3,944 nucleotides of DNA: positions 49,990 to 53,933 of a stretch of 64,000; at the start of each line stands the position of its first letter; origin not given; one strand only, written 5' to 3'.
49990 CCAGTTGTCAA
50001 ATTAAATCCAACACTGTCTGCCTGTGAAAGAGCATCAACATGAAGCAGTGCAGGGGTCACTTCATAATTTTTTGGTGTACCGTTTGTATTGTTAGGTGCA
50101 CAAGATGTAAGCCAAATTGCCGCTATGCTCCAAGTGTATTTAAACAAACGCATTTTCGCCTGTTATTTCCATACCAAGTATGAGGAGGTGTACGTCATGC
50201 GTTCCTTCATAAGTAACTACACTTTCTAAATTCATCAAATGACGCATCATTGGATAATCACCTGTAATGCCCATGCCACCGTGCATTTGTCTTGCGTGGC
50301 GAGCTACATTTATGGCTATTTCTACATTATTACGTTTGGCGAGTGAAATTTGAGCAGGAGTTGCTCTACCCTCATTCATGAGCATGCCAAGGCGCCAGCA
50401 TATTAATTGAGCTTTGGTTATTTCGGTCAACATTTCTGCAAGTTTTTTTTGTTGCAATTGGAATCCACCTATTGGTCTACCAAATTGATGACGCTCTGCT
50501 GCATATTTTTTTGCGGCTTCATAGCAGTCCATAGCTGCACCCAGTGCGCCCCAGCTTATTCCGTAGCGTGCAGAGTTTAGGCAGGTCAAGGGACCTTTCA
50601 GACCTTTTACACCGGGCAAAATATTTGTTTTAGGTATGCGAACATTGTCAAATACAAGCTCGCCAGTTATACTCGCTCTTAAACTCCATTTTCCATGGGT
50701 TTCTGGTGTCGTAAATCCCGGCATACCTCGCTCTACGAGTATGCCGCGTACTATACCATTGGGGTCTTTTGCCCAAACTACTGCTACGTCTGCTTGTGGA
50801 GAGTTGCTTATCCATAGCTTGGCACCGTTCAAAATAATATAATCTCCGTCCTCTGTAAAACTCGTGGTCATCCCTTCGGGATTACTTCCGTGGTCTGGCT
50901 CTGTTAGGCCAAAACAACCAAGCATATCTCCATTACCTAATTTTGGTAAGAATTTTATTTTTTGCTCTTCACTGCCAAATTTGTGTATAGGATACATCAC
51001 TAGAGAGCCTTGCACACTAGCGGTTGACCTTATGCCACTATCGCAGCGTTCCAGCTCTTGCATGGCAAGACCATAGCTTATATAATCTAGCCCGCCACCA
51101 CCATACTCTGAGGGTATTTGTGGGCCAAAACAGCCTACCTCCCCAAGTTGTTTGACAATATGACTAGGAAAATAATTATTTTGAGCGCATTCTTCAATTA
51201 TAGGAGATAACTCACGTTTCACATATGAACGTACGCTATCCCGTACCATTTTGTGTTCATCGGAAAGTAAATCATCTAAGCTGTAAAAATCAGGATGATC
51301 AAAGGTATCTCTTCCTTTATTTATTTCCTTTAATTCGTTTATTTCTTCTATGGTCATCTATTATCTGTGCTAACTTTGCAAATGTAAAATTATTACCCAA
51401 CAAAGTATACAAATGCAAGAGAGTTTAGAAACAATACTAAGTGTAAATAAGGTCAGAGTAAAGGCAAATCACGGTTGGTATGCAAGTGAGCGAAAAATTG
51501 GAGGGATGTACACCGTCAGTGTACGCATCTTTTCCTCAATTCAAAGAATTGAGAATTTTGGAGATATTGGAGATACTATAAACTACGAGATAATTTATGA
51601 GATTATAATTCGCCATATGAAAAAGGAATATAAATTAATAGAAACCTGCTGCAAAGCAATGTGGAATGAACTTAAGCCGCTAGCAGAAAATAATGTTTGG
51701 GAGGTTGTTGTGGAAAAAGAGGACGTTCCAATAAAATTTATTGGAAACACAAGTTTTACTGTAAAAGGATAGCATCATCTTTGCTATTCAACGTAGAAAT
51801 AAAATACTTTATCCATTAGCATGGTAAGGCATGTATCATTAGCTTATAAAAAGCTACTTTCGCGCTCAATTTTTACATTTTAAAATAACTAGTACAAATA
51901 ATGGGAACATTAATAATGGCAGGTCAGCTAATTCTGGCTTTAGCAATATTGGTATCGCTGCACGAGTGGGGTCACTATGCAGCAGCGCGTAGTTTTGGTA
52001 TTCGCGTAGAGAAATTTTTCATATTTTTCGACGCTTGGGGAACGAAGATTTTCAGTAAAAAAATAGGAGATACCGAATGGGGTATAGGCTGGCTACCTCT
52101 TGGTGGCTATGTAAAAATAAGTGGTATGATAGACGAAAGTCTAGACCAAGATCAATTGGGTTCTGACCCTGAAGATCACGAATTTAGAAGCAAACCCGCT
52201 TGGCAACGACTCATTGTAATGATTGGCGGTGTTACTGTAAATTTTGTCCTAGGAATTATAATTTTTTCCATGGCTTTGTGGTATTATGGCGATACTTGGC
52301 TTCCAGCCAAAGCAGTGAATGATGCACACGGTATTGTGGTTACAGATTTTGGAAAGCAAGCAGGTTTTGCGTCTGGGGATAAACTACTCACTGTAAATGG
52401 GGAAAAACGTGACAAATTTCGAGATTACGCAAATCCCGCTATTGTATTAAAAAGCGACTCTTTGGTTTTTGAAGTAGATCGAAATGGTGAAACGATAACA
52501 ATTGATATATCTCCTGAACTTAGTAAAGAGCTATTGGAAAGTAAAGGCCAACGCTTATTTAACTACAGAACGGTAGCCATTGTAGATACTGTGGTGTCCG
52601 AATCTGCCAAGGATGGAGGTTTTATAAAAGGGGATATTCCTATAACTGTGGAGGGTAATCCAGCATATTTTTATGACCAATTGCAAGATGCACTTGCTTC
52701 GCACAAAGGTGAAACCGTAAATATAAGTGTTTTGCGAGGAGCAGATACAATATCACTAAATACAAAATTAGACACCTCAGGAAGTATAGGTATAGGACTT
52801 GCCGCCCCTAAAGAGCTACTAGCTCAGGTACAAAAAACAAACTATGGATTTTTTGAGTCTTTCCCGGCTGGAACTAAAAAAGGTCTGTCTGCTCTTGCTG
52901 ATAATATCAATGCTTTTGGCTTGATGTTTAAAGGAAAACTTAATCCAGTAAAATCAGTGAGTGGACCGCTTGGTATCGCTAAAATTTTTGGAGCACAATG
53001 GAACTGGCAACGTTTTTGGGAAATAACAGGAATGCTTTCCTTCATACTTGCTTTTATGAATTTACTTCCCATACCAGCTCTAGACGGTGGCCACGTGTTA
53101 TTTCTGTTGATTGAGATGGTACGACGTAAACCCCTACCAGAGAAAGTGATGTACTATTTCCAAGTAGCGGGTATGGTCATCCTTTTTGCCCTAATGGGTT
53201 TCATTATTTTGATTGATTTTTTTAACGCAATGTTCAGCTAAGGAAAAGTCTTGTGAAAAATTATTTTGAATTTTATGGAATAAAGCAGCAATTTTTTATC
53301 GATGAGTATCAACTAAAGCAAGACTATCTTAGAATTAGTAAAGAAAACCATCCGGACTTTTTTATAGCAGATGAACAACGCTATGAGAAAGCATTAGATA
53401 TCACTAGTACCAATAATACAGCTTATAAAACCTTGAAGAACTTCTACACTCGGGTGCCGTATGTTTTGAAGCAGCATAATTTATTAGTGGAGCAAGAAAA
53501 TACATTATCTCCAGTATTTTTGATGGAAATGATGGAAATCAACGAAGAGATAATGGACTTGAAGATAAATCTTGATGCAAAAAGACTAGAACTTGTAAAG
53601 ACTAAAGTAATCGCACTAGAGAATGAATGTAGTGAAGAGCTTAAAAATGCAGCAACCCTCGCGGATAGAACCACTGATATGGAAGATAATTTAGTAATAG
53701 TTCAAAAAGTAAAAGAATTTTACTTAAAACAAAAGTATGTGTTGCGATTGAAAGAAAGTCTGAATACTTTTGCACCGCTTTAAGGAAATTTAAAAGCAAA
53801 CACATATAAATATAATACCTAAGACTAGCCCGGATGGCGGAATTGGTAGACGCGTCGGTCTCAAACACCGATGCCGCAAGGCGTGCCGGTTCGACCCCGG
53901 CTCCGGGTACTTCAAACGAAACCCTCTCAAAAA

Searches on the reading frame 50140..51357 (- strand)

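Call 10: search_protein_families(library=pfam, proteins=[window:50140-51357:-], max_evalue=0.001)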
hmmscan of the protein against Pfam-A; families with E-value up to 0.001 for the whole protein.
window:50140-51357:- (405 aa): 4 families
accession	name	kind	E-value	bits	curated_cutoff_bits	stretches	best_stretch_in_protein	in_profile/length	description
PF02771.21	Acyl-CoA_dh_N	-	3.6e-37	127.6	22.9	1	32-143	1-112/113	Acyl-CoA dehydrogenase, N-terminal domain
PF00441.29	Acyl-CoA_dh_1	-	4.5e-35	121.5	22.4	1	251-397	2-148/150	Acyl-CoA dehydrogenase, C-terminal domain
PF02770.24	Acyl-CoA_dh_M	-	1.5e-21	76.8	33.3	1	148-239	1-97/97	Acyl-CoA dehydrogenase, middle domain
PF08028.16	Acyl-CoA_dh_2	-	4.8e-10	40.3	22.7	1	266-385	2-131/134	Acyl-CoA dehydrogenase, C-terminal domain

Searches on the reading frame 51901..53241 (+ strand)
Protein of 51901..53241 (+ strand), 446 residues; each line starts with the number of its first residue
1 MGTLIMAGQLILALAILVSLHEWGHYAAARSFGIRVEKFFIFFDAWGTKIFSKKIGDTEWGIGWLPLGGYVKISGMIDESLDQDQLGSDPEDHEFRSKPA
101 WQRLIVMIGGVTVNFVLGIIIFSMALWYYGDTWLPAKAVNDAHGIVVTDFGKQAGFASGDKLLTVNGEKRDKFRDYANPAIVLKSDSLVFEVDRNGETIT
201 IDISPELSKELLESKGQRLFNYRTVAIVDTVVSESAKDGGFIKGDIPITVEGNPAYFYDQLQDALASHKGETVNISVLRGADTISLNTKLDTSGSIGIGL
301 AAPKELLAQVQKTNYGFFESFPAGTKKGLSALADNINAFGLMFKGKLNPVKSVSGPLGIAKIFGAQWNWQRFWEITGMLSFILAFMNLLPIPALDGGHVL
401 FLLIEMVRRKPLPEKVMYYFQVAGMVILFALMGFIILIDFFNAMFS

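Call 10: search_protein_families(library=pfam, proteins=[window:51901-53241:+], max_evalue=0.001)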
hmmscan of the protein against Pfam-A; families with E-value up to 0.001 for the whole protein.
window:51901-53241:+ (446 aa): 3 families
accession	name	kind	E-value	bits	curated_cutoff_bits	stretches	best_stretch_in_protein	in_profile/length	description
PF02163.28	Peptidase_M50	-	6.5e-59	199.4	27.2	1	10-431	2-221/221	Peptidase family M50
PF13180.12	PDZ_2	-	3.2e-08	34.2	27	1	223-290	11-80/80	PDZ domain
PF17820.7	PDZ_6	-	1.2e-05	25.4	27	0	152-171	12-31/54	PDZ domain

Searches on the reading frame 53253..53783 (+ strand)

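Call 10: search_protein_families(library=pfam, proteins=[window:53253-53783:+], max_evalue=0.001)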
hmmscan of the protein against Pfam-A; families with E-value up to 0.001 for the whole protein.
window:53253-53783:+ (176 aa): 1 family
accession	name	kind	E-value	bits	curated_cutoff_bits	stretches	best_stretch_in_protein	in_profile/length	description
PF07743.18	HSCB_C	-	1.9e-09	38.2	22.1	1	87-170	3-73/74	HSCB C-terminal oligomerisation domain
